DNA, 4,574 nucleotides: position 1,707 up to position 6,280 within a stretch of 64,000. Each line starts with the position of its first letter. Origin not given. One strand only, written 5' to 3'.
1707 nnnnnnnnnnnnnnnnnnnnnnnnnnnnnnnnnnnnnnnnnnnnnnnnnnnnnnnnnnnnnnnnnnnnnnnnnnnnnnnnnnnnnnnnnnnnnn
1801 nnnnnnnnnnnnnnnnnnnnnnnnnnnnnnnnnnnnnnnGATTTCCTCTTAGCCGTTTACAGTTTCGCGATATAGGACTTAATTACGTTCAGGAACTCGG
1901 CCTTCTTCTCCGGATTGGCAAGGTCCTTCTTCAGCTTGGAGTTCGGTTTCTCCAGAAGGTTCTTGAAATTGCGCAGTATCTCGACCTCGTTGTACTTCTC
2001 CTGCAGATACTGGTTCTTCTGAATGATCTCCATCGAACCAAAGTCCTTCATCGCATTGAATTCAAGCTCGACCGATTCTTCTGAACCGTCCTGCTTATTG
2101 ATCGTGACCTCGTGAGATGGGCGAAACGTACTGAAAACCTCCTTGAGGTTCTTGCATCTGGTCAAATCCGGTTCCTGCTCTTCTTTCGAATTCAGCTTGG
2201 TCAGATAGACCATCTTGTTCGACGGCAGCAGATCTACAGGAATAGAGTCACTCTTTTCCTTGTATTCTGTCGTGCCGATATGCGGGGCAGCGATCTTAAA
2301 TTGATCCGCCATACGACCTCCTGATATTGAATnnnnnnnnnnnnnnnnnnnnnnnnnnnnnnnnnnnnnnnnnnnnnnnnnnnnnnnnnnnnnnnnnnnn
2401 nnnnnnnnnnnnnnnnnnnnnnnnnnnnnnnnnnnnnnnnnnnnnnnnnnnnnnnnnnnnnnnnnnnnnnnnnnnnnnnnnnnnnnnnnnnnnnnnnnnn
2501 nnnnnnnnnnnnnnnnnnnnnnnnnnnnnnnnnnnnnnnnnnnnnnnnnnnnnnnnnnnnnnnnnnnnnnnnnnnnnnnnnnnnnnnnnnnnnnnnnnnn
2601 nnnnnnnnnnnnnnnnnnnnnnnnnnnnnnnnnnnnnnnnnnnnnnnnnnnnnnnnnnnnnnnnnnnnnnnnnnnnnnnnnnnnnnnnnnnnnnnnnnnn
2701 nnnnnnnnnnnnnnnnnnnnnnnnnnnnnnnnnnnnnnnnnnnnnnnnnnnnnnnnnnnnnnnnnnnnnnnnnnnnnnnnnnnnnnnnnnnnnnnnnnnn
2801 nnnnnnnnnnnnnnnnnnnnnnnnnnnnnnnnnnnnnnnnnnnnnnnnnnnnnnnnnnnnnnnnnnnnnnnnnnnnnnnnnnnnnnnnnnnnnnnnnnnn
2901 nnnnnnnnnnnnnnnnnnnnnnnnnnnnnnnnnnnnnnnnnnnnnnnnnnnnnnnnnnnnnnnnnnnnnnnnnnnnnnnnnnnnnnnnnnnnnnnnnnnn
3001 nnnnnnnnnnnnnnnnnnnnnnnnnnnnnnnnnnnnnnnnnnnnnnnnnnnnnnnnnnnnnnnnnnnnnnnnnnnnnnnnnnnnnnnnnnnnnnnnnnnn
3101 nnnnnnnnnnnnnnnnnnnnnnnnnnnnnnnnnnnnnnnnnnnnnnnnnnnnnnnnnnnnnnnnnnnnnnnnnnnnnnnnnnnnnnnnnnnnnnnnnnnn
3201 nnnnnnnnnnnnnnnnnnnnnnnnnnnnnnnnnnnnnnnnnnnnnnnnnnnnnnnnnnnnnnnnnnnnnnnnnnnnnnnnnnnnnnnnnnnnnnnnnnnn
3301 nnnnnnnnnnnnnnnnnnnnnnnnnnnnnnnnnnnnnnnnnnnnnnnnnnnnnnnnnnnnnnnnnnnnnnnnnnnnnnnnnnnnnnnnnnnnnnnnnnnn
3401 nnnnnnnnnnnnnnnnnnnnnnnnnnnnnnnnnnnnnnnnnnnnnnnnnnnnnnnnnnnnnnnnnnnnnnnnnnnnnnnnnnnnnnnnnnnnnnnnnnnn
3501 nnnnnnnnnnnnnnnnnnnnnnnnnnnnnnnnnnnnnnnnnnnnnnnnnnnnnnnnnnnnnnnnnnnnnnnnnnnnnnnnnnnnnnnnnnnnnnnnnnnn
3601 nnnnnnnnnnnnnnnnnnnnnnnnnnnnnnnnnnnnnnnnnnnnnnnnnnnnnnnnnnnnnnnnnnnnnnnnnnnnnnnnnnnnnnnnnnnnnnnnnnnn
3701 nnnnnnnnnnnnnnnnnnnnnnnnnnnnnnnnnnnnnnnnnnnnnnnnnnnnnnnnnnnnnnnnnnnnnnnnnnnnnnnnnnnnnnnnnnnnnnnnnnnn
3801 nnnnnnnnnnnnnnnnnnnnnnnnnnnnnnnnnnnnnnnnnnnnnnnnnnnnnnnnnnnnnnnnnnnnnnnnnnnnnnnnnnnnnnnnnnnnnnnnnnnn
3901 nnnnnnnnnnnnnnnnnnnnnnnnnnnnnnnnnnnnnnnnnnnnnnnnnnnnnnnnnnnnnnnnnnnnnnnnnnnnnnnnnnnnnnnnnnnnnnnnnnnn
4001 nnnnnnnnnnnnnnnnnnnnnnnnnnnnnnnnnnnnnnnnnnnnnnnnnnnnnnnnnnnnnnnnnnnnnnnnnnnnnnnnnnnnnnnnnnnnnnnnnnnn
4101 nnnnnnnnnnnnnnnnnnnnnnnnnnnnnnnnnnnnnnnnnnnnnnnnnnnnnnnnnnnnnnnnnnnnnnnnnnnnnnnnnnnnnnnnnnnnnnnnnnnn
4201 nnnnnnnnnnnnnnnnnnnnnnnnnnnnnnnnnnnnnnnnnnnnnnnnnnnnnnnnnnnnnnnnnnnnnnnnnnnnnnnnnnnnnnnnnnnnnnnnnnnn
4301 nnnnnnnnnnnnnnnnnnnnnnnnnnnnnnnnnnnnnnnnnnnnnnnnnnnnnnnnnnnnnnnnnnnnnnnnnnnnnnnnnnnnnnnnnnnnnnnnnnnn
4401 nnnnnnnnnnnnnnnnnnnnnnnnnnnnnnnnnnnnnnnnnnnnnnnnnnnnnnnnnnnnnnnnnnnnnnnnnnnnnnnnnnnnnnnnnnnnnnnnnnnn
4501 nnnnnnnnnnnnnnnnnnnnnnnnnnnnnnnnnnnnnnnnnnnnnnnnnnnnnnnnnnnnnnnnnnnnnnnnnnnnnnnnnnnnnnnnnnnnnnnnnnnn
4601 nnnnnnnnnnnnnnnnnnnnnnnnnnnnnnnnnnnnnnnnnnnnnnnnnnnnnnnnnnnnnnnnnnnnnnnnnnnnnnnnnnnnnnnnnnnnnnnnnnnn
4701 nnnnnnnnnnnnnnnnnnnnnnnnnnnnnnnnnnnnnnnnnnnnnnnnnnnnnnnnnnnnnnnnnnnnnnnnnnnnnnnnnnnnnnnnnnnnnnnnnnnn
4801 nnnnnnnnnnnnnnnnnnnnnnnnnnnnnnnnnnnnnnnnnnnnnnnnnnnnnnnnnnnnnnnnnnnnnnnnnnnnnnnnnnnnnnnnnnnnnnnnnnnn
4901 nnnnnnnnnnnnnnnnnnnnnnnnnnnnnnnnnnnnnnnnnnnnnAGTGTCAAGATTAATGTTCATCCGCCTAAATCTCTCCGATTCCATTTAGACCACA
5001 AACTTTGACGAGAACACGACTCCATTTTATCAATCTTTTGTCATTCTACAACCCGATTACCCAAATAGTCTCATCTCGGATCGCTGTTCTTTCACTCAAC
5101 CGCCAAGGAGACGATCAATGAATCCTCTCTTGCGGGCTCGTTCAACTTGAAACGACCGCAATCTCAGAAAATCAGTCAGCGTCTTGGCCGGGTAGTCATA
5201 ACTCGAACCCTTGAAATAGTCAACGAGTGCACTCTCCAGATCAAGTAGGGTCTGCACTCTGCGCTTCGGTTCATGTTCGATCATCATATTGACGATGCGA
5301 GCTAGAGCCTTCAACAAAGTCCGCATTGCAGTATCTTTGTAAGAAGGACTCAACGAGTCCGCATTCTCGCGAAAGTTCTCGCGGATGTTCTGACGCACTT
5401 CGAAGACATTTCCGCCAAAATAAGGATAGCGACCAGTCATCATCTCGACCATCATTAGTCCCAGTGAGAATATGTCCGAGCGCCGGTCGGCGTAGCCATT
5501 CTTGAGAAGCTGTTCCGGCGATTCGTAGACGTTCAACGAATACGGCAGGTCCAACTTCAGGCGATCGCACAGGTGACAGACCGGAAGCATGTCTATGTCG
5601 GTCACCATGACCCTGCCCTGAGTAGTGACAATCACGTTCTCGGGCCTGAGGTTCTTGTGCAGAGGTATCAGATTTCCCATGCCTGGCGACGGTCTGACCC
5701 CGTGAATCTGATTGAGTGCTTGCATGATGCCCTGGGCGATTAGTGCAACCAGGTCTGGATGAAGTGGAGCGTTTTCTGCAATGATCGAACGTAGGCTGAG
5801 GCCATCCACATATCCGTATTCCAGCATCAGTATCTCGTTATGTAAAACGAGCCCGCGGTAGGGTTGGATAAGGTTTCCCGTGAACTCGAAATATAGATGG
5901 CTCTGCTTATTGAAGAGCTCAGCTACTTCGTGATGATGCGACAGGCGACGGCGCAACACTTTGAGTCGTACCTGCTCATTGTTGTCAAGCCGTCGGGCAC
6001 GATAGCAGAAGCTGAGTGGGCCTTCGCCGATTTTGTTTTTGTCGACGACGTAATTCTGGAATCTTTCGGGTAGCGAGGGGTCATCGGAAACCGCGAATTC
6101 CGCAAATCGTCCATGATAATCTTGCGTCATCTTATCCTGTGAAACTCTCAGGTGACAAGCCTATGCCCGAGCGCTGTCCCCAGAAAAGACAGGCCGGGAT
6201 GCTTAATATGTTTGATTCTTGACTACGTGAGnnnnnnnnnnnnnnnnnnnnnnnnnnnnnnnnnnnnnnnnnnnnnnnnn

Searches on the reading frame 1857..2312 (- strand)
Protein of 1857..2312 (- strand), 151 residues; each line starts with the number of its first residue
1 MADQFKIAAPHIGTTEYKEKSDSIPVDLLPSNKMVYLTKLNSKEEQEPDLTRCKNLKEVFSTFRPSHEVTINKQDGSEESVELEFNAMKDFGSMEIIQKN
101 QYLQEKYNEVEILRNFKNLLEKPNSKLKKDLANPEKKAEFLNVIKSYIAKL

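Call 6: search_protein_families(library=pfam, proteins=[window:1857-2312:-])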
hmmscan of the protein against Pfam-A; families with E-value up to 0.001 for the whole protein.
window:1857-2312:- (151 aa): 1 family
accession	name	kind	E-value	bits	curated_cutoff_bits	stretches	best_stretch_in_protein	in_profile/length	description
PF05591.17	T6SS_VipA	-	0.00014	22.2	24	1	53-138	57-148/155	Type VI secretion system, VipA, VC_A0107 or Hcp2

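Call 7: search_protein_families(library=ncbifam, proteins=[window:1857-2312:-])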
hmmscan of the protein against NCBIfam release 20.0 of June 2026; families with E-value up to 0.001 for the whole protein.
window:1857-2312:- (151 aa): 1 family
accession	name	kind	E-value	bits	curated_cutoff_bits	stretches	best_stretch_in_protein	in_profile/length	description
TIGR03358.1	VI_chp_5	equivalog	0.00014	21.7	97.25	1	51-133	58-146/160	type VI secretion system contractile sheath small subunit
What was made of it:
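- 1857..2312 (-): tssB-like small sheath subunit (151 aa), 20 nt downstream of clpV-C. Weak matches to PF05591 and TIGR03358 (calls 6, 7).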

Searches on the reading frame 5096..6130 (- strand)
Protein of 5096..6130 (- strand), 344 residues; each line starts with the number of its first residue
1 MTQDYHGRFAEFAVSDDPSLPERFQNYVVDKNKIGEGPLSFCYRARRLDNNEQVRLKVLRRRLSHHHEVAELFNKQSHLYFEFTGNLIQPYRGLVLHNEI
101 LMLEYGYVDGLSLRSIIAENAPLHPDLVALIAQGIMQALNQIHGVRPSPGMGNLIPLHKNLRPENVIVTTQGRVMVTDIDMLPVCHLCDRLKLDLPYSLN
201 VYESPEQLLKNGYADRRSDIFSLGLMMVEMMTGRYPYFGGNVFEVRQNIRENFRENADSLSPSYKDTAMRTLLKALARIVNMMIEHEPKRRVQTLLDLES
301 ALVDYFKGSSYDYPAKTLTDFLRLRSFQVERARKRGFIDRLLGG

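Call 6: search_protein_families(library=pfam, proteins=[window:5096-6130:-])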
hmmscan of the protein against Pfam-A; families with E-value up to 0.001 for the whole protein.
window:5096-6130:- (344 aa): 2 families
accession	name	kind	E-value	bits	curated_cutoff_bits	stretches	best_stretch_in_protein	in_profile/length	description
PF00069.31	Pkinase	-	7e-23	81.8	31.7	1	30-293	3-253/263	Protein kinase domain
PF07714.23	PK_Tyr_Ser-Thr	-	1.9e-12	47.5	23.1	1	31-262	4-230/258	Protein tyrosine and serine/threonine kinase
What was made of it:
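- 5096..6130 (-): Ser/Thr protein kinase immediately upstream, on the same strand. It may be a regulator, and its membership of the system is uncertain. Pkinase, E = 7e-23 (call 6).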

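Call 7: search_protein_families(library=ncbifam, proteins=[window:5096-6130:-])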
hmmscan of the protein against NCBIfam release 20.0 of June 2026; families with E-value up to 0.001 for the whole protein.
window:5096-6130:- (344 aa): 7 families
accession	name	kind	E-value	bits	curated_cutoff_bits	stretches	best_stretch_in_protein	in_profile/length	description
NF033483.0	PknB_PASTA_kin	equivalog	1.4e-27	97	450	1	32-309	13-272/563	Stk1 family PASTA domain-containing Ser/Thr kinase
NF047741.1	antiphage_MADS6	equivalog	4.8e-18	65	460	1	17-307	181-462/612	methylation-associated defense system protein kinase MAD6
NF052427.1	StpK7MSMEG_1200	equivalog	4.5e-13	48.5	900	1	23-301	5-264/601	serine/threonine protein kinase StpK7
NF053615.1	SerThrKinAfsKStmc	equivalog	2e-11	43.3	1300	1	104-245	90-221/809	protein serine/threonine kinase AfsK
NF009651.0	PRK13184.1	equivalog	2.1e-09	35.9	839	1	34-318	10-303/932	serine/threonine-protein kinase PknD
NF038150.1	lanthi_synth_IV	equivalog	7.6e-08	31.1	650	1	157-301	320-452/851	class IV lanthionine synthetase LanL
TIGR03903.1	TOMM_kin_cyc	equivalog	1.4e-06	26.5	705.75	1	99-245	52-197/1267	TOMM system kinase/cyclase fusion protein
